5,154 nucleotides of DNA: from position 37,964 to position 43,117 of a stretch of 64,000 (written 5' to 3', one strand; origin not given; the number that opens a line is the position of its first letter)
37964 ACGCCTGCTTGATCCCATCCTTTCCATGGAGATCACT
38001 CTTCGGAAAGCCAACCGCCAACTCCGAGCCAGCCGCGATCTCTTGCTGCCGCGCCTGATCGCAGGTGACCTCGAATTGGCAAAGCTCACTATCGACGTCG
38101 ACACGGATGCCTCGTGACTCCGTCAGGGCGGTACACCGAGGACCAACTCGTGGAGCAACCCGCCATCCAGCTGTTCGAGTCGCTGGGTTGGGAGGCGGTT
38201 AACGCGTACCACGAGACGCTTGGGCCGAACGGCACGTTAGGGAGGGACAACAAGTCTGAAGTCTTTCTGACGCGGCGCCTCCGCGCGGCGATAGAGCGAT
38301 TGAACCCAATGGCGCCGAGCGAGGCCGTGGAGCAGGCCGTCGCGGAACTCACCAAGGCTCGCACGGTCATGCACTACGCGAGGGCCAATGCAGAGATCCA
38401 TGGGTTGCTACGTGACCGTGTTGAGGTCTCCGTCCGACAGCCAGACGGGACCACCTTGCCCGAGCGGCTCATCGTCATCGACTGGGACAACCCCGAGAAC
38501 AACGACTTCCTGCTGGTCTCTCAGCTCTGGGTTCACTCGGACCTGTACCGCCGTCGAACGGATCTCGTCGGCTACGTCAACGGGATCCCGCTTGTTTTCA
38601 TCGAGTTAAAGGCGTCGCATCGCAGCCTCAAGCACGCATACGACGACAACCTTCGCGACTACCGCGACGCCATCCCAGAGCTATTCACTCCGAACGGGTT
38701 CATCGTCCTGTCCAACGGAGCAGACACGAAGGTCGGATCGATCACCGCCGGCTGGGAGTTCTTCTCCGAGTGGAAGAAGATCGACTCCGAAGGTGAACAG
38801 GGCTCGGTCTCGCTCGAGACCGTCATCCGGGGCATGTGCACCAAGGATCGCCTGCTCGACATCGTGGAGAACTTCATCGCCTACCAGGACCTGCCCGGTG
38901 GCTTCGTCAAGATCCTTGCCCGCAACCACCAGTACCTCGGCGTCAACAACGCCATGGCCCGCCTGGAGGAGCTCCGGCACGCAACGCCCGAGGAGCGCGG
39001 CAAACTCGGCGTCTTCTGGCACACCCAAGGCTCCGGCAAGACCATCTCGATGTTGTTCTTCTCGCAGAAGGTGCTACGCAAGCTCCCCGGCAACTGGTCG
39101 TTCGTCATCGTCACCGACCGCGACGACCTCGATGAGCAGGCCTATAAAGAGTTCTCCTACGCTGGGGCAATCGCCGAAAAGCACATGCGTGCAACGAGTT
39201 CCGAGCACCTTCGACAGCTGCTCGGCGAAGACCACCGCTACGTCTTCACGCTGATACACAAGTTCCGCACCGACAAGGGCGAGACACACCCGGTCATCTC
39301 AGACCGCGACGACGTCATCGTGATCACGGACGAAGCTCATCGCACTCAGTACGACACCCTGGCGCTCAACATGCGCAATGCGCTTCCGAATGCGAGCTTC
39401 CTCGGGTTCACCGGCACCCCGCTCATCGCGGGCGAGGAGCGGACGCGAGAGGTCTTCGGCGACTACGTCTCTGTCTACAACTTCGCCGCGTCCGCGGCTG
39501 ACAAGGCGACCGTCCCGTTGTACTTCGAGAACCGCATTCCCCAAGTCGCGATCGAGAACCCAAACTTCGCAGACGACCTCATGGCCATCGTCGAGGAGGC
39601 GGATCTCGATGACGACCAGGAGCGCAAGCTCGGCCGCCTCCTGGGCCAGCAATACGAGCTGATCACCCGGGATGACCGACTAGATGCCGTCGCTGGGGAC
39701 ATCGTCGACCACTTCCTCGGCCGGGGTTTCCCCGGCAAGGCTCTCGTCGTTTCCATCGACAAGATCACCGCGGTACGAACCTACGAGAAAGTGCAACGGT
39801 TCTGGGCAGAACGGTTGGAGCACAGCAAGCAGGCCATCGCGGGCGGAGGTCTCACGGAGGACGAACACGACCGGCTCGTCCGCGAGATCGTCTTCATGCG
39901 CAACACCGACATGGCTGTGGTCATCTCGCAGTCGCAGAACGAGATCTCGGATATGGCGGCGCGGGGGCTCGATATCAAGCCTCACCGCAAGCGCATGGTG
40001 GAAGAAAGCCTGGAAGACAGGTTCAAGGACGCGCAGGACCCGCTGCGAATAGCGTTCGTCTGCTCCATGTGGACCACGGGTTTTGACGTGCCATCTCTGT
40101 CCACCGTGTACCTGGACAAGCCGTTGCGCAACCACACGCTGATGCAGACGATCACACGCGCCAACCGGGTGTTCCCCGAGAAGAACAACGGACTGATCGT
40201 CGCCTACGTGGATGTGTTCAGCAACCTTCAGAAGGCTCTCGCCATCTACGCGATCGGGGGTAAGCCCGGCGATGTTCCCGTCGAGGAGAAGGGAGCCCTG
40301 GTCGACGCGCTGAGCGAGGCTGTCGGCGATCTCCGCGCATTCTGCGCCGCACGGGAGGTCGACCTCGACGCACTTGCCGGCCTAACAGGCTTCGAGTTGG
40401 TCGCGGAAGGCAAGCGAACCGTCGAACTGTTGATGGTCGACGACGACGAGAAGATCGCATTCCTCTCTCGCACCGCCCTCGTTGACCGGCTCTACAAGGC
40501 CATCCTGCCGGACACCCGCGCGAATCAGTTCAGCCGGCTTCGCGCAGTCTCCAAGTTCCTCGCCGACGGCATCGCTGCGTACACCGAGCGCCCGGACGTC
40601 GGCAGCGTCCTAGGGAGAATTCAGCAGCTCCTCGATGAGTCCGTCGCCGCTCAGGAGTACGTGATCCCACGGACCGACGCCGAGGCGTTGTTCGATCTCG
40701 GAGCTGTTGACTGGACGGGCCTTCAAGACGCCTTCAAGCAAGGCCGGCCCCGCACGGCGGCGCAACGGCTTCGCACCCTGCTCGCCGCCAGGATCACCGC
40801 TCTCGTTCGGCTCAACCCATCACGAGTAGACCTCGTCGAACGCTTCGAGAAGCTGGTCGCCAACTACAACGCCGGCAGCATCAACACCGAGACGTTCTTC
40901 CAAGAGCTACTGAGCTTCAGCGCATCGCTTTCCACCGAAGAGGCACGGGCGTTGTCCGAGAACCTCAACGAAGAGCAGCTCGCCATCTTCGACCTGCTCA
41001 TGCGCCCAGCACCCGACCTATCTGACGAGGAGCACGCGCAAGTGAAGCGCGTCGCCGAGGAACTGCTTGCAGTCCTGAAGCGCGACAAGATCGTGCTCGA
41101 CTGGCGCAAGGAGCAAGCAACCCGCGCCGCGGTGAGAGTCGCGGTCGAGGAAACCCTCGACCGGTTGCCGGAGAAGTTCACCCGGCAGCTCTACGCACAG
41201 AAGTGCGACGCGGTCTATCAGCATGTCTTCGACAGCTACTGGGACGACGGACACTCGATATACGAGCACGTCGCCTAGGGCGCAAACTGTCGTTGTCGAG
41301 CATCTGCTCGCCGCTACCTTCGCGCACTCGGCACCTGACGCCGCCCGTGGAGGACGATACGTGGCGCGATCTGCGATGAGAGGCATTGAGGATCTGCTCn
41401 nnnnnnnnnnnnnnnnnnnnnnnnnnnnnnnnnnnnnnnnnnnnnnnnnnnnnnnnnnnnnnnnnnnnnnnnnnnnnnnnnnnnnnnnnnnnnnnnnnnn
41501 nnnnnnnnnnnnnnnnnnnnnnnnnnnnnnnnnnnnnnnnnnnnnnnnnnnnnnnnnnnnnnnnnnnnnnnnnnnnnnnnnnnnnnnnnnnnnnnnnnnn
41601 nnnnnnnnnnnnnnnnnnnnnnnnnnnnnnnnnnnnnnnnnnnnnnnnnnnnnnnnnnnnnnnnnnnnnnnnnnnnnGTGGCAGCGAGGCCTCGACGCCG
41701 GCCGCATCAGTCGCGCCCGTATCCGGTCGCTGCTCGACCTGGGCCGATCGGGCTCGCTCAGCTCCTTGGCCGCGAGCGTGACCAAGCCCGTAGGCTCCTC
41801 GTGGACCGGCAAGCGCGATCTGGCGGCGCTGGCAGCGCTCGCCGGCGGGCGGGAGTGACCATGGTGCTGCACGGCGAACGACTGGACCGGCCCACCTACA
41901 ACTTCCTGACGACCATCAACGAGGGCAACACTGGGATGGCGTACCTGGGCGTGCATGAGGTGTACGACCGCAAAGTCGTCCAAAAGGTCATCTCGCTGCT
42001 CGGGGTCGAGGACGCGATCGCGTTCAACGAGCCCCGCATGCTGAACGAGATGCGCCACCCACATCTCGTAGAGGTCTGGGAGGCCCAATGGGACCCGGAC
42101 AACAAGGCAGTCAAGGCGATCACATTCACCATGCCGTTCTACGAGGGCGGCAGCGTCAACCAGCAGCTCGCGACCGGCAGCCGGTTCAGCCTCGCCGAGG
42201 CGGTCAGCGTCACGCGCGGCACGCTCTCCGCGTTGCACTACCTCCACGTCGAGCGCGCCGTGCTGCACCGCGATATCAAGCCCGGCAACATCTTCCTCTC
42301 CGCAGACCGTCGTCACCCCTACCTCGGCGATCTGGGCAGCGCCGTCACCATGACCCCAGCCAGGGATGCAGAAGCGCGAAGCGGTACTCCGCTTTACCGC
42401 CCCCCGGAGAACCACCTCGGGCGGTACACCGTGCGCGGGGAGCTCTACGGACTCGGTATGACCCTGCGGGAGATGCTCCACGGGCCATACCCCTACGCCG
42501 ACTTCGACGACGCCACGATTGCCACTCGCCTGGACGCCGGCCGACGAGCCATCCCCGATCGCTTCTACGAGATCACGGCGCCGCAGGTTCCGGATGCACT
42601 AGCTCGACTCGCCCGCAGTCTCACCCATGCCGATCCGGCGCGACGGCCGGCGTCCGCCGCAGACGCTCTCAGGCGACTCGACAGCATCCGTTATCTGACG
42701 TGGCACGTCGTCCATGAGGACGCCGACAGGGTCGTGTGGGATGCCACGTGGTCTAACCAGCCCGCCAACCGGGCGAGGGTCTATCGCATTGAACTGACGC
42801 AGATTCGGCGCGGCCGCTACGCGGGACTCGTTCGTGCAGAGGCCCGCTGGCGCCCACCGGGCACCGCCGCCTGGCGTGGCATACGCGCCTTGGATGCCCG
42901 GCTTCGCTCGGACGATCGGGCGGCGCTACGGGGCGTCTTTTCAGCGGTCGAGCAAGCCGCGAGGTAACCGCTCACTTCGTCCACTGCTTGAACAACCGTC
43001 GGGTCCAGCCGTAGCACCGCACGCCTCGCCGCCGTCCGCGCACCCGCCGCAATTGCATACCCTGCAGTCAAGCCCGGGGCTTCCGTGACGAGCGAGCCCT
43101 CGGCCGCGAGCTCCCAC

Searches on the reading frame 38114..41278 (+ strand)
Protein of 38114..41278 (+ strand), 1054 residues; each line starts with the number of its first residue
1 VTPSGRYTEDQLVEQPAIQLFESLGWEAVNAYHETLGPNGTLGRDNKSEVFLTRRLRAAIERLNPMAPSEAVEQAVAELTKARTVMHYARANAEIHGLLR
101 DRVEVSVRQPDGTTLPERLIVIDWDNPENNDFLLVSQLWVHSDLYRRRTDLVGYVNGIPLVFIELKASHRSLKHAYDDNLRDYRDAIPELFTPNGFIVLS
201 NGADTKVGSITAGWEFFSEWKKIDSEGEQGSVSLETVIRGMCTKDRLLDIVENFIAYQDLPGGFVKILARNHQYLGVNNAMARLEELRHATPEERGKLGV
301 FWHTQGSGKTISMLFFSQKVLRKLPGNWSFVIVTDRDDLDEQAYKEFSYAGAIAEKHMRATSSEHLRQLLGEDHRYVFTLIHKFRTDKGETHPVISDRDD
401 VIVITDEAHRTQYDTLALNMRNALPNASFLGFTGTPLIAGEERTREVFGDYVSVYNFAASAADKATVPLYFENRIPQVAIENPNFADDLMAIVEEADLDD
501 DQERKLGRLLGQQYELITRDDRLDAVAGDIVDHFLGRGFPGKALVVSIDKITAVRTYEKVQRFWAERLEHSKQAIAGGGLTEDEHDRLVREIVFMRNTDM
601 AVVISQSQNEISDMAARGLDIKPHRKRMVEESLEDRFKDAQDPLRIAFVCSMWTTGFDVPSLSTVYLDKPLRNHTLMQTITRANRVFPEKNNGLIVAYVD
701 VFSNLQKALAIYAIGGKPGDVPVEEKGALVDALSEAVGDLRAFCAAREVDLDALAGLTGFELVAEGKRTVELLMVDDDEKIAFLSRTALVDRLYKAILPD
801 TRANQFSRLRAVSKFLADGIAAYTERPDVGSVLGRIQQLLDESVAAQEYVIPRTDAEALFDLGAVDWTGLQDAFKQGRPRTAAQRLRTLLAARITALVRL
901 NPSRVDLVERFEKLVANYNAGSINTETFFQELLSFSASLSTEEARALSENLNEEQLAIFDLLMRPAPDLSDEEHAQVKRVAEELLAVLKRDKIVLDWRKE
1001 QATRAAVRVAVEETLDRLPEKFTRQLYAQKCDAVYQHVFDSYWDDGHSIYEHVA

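Call 6: search_protein_families(library=padloc, proteins=[window:38114-41278:+], max_evalue=0.01)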
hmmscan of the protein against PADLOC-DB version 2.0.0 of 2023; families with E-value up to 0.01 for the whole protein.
window:38114-41278:+ (1054 aa): 10 families
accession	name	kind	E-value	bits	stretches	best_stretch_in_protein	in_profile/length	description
PDLC03040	REase_I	-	4.4e-162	539.3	1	10-1017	7-999/1029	Type I restriction enzyme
PDLC03044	REase_I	-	3.6e-72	241.7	1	72-734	59-723/1034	Type I restriction enzyme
PDLC03041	REase_I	-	6.3e-63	211.2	2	239-712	285-744/1099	Type I restriction enzyme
PDLC03048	REase_I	-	7.2e-50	168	1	47-713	29-681/976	Type I restriction enzyme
PDLC03046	REase_I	-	2.1e-19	67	3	637-703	667-733/1025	Type I restriction enzyme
PDLC03045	REase_I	-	9.7e-18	61.5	2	267-442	256-429/995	Type I restriction enzyme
PDLC02707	PbeA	-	7.9e-05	19.4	1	295-451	267-432/672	PbeA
PDLC03043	REase_I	-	0.00066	16.9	1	141-211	143-216/313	Type I restriction enzyme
PDLC04934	PDC-S15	-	0.0016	15.5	1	944-1018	318-390/416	-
PDLC03047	REase_I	-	0.0051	12.6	0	628-689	644-706/1107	Type I restriction enzyme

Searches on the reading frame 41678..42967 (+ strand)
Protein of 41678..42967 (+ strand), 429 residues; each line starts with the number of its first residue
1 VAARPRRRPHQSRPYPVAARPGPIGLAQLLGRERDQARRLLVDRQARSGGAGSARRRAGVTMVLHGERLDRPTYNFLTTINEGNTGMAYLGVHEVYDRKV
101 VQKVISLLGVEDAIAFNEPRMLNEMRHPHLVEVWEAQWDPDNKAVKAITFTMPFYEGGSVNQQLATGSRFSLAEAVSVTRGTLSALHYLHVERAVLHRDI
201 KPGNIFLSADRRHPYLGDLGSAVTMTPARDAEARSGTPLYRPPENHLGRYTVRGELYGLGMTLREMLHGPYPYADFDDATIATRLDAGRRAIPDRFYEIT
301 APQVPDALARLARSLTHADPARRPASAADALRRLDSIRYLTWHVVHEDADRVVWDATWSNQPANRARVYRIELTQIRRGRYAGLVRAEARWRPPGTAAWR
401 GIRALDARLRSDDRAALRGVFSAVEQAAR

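Call 37: search_protein_families(library=pfam, proteins=[window:41678-42967:+], max_evalue=0.01)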
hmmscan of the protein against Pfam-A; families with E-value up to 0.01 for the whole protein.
window:41678-42967:+ (429 aa): 3 families
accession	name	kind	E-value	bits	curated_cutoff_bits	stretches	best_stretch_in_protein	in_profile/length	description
PF00069.31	Pkinase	-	8.3e-33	114.3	31.7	1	74-325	1-253/263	Protein kinase domain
PF07714.23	PK_Tyr_Ser-Thr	-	9.3e-14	51.8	23.1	1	77-325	4-250/258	Protein tyrosine and serine/threonine kinase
PF17667.7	Pkinase_fungal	-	0.0004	19.7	24.1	1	172-237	285-356/387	Fungal protein kinase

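Call 38: search_protein_families(library=padloc, proteins=[window:41678-42967:+], max_evalue=0.001)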
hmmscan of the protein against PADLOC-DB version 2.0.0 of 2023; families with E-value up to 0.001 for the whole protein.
window:41678-42967:+ (429 aa): 31 families (the best 25 are shown)
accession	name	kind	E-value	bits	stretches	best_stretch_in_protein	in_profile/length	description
PDLC04138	mad6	-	1.7e-39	134.3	1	73-339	52-315/659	mads_6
PDLC04053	PD-T4-6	-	5.8e-34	115.9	1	73-335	10-269/311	-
PDLC04042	PD-T4-6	-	6.3e-32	109.4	1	71-338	8-273/292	-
PDLC04054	PD-T4-6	-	2.4e-31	107.4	1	74-337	12-273/347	-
PDLC04047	PD-T4-6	-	6.7e-22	76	1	74-336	12-271/327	-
PDLC04061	PD-T4-6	-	2.7e-21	74.7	1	73-332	17-278/510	-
PDLC03920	MkoA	-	1e-20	71.7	1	116-338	56-278/1112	-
PDLC04041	PD-T4-6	-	5.5e-20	70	1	74-380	30-320/443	-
PDLC04048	PD-T4-6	-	1.2e-19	69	1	74-329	12-264/354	-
PDLC04050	PD-T4-6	-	3.3e-18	63.9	1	73-338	64-327/480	-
PDLC04055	PD-T4-6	-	9.9e-18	62.1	1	117-338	119-336/496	-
PDLC04039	PD-T4-6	-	1e-17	62.3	1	74-332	16-270/458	-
PDLC04044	PD-T4-6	-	1.6e-17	61.7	1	117-343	86-298/372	-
PDLC04057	PD-T4-6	-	2.5e-17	61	1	74-337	10-270/443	-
PDLC04043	PD-T4-6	-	1.4e-16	58.6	1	73-329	16-269/452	-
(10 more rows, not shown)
